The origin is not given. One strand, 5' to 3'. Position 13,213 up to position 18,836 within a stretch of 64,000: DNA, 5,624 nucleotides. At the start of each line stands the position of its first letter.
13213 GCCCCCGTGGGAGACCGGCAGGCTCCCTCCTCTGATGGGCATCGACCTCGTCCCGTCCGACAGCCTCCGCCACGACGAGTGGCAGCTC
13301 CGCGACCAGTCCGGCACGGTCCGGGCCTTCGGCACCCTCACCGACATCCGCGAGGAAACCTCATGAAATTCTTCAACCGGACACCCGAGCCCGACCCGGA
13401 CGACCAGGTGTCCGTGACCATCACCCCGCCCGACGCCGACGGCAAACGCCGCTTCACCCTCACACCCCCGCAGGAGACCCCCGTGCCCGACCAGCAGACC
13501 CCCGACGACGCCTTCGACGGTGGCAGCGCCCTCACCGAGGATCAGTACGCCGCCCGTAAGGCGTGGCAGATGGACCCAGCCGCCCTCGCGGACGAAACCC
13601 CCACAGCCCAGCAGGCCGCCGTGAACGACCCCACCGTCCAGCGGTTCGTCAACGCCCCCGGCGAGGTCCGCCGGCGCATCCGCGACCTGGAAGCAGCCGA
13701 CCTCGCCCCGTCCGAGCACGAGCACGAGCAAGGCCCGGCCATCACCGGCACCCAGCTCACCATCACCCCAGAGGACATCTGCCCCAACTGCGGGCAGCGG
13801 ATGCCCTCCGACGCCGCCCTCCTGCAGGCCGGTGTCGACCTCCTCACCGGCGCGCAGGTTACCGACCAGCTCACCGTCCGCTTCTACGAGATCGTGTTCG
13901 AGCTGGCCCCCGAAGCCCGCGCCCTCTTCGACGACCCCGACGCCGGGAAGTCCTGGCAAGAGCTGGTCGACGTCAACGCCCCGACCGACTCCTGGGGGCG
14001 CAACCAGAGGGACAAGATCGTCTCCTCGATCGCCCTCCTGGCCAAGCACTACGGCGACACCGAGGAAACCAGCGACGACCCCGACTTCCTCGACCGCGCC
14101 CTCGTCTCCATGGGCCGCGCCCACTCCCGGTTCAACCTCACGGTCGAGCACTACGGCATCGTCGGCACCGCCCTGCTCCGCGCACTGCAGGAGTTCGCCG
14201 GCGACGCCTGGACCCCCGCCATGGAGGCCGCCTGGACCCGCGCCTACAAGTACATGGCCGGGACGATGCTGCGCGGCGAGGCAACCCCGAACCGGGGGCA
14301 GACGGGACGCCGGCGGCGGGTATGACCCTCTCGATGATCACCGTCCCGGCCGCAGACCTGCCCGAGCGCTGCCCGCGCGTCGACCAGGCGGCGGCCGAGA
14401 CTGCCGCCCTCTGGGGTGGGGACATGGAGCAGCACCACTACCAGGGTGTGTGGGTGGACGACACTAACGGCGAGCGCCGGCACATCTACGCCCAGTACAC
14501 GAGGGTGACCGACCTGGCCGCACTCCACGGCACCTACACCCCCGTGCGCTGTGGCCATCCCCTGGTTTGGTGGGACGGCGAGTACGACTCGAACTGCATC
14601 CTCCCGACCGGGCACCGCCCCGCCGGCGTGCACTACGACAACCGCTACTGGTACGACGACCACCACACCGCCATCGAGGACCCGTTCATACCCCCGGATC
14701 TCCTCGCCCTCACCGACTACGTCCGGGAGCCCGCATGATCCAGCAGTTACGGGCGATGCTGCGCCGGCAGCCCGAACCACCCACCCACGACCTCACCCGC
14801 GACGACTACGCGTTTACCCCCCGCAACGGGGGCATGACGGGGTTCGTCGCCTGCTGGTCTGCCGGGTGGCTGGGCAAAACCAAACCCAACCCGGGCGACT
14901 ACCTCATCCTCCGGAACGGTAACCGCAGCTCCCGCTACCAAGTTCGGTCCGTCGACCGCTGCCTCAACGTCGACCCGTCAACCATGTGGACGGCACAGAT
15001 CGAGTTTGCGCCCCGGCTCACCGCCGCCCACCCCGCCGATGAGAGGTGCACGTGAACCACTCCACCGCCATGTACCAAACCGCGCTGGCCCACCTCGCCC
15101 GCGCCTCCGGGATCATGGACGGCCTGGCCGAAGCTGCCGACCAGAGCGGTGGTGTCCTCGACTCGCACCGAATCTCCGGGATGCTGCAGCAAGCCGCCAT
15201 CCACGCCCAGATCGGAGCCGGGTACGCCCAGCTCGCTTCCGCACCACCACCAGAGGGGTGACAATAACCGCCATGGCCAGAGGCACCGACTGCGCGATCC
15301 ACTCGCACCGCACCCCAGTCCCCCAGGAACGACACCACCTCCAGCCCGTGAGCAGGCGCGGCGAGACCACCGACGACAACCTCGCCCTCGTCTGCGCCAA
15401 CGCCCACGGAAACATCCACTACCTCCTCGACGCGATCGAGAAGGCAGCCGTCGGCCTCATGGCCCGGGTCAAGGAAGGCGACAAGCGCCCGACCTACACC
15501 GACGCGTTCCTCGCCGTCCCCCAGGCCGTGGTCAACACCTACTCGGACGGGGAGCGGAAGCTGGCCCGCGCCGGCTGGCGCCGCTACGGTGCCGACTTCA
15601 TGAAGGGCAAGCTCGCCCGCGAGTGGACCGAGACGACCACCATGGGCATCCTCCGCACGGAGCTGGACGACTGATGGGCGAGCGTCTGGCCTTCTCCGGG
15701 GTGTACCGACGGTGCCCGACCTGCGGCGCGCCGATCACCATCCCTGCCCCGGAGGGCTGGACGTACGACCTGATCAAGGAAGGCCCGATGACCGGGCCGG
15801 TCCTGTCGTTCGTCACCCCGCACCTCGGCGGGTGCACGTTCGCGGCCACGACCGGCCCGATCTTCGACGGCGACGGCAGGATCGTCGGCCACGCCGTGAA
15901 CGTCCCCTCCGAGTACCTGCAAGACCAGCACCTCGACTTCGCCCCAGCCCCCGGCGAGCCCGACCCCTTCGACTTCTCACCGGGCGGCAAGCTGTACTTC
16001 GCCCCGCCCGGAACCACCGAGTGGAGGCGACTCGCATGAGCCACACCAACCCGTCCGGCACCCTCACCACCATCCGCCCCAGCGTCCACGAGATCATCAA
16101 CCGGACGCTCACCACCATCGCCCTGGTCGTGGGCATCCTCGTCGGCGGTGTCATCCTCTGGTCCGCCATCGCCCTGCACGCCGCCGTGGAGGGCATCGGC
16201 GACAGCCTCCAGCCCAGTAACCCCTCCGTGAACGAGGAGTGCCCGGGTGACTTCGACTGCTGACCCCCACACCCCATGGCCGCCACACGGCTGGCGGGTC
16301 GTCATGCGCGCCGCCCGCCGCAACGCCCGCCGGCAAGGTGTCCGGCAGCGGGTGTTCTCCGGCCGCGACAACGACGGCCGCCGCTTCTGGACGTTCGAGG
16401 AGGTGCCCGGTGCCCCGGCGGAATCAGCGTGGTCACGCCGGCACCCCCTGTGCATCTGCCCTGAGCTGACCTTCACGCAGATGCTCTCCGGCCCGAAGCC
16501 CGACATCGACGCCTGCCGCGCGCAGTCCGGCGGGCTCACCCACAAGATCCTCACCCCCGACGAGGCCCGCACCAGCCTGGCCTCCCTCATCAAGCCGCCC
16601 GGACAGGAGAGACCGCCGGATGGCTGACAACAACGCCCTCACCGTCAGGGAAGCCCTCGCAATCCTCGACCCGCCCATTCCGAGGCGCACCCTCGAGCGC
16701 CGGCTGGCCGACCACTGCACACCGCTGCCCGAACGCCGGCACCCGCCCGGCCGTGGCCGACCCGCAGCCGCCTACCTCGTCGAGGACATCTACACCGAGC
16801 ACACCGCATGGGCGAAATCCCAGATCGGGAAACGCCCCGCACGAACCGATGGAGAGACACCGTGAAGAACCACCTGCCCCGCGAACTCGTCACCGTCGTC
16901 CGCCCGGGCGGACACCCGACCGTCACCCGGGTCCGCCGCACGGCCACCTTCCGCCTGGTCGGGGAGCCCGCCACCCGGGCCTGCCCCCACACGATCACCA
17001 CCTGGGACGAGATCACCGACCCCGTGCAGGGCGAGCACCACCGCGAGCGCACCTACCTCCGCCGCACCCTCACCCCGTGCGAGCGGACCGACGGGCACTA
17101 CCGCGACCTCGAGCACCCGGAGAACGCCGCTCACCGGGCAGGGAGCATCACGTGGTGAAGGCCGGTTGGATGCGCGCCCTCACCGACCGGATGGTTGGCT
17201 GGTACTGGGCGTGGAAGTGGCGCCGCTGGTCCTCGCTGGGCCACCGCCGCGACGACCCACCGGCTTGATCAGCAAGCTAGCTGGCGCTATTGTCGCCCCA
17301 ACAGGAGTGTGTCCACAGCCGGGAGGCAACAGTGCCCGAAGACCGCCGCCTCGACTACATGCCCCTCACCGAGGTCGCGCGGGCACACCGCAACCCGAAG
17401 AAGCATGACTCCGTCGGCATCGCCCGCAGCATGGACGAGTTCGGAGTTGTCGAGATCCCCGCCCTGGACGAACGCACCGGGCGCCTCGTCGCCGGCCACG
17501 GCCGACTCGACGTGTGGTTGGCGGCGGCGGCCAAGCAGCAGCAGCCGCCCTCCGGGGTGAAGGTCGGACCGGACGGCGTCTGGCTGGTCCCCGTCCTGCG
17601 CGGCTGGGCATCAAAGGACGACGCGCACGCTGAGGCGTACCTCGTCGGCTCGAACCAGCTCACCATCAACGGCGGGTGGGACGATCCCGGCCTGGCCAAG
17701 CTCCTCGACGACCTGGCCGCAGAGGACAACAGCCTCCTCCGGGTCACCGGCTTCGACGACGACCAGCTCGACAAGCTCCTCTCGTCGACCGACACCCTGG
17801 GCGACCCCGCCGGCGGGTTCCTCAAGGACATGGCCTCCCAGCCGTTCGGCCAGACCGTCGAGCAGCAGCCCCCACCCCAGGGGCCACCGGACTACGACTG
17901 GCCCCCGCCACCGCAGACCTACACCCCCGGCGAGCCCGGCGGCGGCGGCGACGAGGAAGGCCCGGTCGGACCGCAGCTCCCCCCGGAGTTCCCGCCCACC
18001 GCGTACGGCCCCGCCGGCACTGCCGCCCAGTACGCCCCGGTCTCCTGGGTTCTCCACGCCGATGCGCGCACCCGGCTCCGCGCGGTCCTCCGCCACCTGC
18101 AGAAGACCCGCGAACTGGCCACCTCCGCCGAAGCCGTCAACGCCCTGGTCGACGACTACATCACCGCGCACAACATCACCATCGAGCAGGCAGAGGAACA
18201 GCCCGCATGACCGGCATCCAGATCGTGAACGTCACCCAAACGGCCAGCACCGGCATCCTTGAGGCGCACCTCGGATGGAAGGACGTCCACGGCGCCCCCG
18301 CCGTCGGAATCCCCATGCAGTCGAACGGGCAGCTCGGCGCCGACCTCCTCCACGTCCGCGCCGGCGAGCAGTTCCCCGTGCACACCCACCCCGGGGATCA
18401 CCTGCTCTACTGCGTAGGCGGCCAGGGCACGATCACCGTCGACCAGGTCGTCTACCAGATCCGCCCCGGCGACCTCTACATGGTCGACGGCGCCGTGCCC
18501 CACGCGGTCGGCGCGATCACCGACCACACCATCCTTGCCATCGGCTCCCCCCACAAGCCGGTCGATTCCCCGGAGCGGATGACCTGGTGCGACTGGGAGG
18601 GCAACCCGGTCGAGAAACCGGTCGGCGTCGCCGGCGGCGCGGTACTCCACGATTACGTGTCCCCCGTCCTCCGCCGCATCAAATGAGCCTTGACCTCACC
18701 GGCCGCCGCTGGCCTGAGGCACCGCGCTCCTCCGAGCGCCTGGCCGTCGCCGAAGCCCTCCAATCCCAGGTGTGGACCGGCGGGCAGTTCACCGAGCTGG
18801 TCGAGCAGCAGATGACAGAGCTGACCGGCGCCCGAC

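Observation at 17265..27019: Eleven-gene phage biosynthetic operon fused to the packaging genes: candidate new DNA (or virion) hypermodification system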

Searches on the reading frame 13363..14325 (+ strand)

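Call 20: search_protein_families(library=pfam, proteins=[window:13363-14325:+], max_evalue=0.001)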
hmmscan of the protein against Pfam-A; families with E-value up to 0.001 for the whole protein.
window:13363-14325:+ (320 aa): 1 family
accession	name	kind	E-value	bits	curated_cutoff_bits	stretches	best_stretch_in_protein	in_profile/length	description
PF00042.28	Globin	-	4.2e-10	40.6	22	1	173-302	2-117/117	Globin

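Call 88: search_protein_families(library=phrogs, proteins=[window:13363-14325:+], max_evalue=0.001)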
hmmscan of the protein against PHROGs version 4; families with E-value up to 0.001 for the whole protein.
window:13363-14325:+ (320 aa): 0 families

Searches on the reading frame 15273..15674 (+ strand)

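Call 21: search_protein_families(library=pfam, proteins=[window:15273-15674:+], max_evalue=0.001)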
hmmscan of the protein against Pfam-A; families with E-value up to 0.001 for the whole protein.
window:15273-15674:+ (133 aa): 1 family
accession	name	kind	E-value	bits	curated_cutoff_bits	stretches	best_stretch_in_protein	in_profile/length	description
PF01844.29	HNH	-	1.4e-06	28.8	21.4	1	6-49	3-45/47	HNH endonuclease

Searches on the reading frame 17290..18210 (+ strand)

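Call 6: search_protein_families(library=pfam, proteins=[window:17290-18210:+], max_evalue=0.01)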
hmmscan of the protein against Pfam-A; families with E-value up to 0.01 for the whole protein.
window:17290-18210:+ (306 aa): 0 families

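Call 9: search_protein_families(library=phrogs, proteins=[window:17290-18210:+], max_evalue=0.001)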
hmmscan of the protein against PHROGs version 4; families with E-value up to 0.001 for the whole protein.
window:17290-18210:+ (306 aa): 6 families
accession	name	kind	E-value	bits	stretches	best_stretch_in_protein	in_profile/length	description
phrog_498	-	other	9.4e-22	78.3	1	9-170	23-170/633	DNA methyltransferase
phrog_620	-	DNA, RNA and nucleotide metabolism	7.3e-21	76.2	1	20-169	8-140/217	ParB-like partition protein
phrog_723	-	DNA, RNA and nucleotide metabolism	1.2e-13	52.3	1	20-290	12-219/223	ParB-like partition protein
phrog_15396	-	DNA, RNA and nucleotide metabolism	1.1e-10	42.7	1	22-171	5-138/258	ParB-like partition nuclease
phrog_9353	-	unknown function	5.9e-08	33.9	1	28-163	18-137/245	-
phrog_8071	-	DNA, RNA and nucleotide metabolism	2e-06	28.3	1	22-171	8-135/389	ParB-like partition protein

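Call 45: search_protein_families(library=ncbifam, proteins=[window:17290-18210:+], max_evalue=0.001)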
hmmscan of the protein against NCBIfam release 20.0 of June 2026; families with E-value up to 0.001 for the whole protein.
window:17290-18210:+ (306 aa): 0 families

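Call 94: search_protein_families(library=padloc, proteins=[window:17332-18210:+], max_evalue=0.01)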
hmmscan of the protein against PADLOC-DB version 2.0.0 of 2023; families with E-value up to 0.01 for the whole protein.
window:17332-18210:+ (292 aa): 1 family
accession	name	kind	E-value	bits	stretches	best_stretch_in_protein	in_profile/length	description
PDLC03229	MTase_II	-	1.2e-13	48.6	1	10-152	19-143/436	Type II methyltransferase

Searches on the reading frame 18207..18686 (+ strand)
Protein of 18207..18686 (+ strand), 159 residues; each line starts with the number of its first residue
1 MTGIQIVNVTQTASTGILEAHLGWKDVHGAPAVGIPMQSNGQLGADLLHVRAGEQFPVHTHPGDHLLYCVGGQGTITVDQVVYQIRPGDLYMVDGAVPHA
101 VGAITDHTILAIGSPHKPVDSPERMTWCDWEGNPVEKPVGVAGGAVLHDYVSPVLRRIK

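Call 6: search_protein_families(library=pfam, proteins=[window:18207-18686:+], max_evalue=0.01)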
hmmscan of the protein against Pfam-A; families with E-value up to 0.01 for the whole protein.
window:18207-18686:+ (159 aa): 3 families
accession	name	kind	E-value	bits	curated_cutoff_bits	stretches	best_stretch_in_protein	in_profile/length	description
PF07883.17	Cupin_2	-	5.6e-13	48.8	27.2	1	48-106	3-61/70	Cupin domain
PF02311.25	AraC_binding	-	5.3e-07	29.9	21.1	1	53-106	13-66/135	AraC-like ligand binding domain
PF06339.18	Ectoine_synth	-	0.0003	21.5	27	1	66-115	58-109/127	Ectoine synthase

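Call 9: search_protein_families(library=phrogs, proteins=[window:18207-18686:+], max_evalue=0.001)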
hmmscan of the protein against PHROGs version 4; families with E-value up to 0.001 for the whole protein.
window:18207-18686:+ (159 aa): 0 families

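Call 45: search_protein_families(library=ncbifam, proteins=[window:18207-18686:+], max_evalue=0.001)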
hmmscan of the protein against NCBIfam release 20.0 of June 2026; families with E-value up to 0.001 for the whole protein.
window:18207-18686:+ (159 aa): 3 families
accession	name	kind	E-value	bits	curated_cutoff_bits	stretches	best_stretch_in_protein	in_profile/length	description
NF009806.0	PRK13290.1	subfamily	2.7e-05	24.2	128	1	64-115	56-109/130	ectoine synthase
NF049940.1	MandnitrLy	equivalog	0.0005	19.9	140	1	42-117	34-110/130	(R)-mandelonitrile lyase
TIGR02451.1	anti_sig_ChrR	subfamily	0.00056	19.8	124.5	1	33-110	117-191/216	ChrR family anti-sigma-E factor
